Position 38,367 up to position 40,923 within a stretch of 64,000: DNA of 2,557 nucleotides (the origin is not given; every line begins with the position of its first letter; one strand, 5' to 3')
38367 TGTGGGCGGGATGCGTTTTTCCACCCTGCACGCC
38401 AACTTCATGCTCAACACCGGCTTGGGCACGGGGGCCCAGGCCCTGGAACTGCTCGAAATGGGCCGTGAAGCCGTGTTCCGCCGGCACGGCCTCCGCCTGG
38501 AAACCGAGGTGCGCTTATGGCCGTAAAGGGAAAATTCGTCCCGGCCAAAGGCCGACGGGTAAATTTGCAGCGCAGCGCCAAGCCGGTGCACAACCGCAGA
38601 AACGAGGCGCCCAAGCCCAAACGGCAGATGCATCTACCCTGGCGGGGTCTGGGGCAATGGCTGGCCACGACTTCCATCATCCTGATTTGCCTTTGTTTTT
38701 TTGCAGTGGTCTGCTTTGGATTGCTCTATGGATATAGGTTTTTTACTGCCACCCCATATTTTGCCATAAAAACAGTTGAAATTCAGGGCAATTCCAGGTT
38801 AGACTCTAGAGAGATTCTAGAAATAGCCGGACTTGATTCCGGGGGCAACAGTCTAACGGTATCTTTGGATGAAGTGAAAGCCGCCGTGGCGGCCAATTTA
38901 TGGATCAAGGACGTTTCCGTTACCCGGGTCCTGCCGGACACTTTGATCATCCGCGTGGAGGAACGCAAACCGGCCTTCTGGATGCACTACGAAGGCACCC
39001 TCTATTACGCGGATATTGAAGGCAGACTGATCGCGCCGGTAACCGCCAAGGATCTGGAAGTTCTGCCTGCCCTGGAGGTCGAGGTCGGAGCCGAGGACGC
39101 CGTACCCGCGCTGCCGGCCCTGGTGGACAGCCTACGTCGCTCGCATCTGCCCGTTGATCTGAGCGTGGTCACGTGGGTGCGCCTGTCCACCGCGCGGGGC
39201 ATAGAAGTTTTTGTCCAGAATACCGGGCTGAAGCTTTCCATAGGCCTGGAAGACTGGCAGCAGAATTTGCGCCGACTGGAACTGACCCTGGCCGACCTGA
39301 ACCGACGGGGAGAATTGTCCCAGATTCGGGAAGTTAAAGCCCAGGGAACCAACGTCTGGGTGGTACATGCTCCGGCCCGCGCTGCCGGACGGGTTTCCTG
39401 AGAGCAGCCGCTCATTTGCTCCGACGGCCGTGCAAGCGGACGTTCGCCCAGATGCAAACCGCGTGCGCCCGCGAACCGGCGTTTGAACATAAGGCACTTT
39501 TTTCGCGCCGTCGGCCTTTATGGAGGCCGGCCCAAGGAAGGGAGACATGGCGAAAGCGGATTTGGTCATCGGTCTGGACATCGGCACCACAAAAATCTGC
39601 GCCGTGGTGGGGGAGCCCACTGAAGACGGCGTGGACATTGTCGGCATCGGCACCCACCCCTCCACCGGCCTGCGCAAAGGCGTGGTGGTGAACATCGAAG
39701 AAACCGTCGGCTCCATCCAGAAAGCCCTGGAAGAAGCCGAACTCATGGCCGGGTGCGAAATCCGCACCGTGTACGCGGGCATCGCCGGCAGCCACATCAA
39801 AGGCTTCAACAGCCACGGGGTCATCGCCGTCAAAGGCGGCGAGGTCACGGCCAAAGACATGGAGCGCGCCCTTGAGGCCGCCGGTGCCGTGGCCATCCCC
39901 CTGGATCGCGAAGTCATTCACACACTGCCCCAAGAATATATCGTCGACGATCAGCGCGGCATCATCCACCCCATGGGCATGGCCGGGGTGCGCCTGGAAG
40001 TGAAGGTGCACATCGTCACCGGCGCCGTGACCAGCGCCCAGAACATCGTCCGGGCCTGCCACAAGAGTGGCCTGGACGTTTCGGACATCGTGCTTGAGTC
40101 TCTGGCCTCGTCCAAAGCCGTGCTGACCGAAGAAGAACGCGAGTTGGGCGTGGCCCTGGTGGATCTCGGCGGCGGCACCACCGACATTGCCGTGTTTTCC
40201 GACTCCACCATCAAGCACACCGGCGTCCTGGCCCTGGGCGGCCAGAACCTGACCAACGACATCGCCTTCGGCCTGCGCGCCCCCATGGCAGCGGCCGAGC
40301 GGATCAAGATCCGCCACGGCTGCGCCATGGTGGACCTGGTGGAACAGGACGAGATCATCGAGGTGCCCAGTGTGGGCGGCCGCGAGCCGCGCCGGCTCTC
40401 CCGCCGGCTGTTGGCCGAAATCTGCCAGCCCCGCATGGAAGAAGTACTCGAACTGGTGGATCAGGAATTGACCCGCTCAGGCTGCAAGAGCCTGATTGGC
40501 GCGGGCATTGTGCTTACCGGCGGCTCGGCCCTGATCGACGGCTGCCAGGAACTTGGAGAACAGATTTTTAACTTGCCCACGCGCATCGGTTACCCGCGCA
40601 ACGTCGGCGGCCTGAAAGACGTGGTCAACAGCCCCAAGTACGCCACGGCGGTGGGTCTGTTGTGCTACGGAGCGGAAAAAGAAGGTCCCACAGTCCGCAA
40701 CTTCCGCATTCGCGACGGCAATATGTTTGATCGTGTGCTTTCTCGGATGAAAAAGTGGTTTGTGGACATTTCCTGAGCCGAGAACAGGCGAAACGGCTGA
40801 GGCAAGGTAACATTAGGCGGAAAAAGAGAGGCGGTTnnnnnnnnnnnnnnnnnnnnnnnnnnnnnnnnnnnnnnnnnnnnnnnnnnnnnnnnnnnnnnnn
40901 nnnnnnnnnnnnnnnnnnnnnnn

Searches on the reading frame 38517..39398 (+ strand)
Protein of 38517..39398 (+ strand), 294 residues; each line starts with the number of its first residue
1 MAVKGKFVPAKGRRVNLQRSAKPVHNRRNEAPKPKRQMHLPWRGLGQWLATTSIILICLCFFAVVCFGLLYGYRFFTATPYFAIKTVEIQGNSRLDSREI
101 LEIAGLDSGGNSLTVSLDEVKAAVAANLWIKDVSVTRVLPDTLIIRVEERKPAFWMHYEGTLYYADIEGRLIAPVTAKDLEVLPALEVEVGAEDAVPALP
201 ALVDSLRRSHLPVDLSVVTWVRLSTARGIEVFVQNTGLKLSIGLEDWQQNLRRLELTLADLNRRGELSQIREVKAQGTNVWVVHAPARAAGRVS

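Call 94: search_protein_families(library=pfam, proteins=[window:38517-39398:+], max_evalue=0.001)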
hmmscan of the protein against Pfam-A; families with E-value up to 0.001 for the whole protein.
window:38517-39398:+ (294 aa): 1 family
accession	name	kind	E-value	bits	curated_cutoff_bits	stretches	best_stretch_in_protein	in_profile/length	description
PF08478.15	POTRA_1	-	2.8e-20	72.8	23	1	82-150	1-69/69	POTRA domain, FtsQ-type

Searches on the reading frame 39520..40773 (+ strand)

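Call 94: search_protein_families(library=pfam, proteins=[window:39520-40773:+], max_evalue=0.001)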
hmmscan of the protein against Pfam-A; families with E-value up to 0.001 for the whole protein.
window:39520-40773:+ (418 aa): 6 families
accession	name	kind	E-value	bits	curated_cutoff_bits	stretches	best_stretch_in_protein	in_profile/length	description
PF14450.12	FtsA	-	6.3e-48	162.8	31.8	2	212-379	1-127/127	Cell division protein FtsA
PF02491.25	SHS2_FTSA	-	6.6e-31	106.9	25.4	1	90-167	1-79/79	SHS2 domain inserted in FTSA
PF06723.19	MreB_Mbl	-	2.2e-11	43.6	27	1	181-357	117-304/327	MreB/Mbl protein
PF11104.14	PilM_2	-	2e-07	30.7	27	1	178-265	143-236/340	Type IV pilus assembly protein PilM;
PF06277.17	EutA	-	4.1e-05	23.1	27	1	203-247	137-181/475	Ethanolamine utilisation protein EutA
PF00012.26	HSP70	-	0.00043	19.1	20.6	0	174-227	150-204/599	Hsp70 protein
